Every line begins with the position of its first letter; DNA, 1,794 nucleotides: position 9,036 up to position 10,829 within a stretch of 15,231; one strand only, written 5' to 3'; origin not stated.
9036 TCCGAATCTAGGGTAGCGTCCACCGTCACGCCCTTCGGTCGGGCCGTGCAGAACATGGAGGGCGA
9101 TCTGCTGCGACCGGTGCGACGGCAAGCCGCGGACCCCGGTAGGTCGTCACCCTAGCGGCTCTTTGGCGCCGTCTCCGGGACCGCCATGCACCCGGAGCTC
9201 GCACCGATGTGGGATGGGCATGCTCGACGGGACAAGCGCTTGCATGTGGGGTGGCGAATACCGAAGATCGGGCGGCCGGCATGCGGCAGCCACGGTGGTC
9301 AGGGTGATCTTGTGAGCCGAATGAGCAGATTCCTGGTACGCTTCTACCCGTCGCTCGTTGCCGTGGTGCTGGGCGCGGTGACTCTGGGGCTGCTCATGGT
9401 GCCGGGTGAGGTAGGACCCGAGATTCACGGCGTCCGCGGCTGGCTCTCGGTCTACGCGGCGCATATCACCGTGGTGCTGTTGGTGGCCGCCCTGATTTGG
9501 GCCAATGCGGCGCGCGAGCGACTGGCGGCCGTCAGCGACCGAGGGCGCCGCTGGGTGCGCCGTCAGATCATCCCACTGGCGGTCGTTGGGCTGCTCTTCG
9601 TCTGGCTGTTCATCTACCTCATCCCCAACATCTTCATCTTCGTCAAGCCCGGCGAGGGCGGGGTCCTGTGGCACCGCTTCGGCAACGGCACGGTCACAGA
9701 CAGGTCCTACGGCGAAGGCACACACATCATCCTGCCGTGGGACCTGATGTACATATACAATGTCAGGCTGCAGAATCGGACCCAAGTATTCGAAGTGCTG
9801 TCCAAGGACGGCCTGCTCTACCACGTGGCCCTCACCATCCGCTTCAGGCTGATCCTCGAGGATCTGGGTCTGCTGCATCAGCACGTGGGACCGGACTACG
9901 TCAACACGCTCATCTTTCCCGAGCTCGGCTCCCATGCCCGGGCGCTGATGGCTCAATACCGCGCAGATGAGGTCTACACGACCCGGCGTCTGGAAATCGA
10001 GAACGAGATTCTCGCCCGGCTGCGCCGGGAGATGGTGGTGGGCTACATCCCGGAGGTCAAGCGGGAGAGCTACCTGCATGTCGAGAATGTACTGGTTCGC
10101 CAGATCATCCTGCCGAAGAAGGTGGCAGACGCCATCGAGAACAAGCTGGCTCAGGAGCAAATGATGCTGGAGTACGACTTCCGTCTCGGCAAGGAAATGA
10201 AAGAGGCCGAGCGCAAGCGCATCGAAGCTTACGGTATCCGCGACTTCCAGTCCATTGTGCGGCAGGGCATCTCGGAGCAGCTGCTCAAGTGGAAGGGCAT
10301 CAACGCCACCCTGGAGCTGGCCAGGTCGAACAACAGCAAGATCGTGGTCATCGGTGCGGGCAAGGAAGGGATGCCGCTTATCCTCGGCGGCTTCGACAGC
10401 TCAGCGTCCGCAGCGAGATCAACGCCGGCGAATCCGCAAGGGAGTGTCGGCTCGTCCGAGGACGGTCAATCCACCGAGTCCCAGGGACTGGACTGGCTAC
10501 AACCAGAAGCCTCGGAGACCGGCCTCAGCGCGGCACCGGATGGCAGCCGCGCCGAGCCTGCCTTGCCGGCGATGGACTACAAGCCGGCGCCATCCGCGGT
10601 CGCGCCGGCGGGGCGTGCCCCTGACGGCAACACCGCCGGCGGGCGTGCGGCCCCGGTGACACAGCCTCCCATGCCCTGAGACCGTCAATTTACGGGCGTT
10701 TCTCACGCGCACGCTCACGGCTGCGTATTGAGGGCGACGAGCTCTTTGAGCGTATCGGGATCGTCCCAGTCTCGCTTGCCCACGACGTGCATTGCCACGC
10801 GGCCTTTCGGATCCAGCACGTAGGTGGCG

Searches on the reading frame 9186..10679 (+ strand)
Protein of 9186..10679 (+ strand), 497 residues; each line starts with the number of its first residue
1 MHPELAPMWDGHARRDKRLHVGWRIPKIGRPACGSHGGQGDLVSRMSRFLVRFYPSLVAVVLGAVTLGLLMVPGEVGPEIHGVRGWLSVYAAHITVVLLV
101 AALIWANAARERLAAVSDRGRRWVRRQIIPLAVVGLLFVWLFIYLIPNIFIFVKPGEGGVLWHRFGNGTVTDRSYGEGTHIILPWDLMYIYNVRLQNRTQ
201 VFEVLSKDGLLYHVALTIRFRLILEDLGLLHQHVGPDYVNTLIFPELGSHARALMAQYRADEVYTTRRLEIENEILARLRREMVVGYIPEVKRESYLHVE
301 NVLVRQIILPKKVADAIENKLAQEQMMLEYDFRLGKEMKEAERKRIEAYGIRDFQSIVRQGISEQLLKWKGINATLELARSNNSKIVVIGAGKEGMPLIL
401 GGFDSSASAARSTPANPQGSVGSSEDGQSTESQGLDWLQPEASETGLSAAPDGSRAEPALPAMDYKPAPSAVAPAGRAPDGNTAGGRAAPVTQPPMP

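Call 8: search_protein_families(library=pfam, proteins=[window:9186-10679:+], max_evalue=0.01)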
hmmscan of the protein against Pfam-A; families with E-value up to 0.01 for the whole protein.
window:9186-10679:+ (497 aa): 1 family
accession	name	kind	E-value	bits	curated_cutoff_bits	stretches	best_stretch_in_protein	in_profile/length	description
PF01145.31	Band_7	-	1.7e-21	77.5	23.6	1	153-335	3-166/176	SPFH domain / Band 7 family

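Call 11: search_protein_families(library=ncbifam, proteins=[window:9186-10679:+], max_evalue=1)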
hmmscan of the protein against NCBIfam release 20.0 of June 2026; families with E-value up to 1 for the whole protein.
window:9186-10679:+ (497 aa): 2 families
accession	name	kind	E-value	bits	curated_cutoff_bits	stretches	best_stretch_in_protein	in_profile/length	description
TIGR01932.1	hflC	equivalog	0.14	10.9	134.4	0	299-347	196-245/318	protease modulator HflC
NF002597.0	PRK02251.2-3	equivalog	0.17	12.2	120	1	111-147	28-60/93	putative septation inhibitor protein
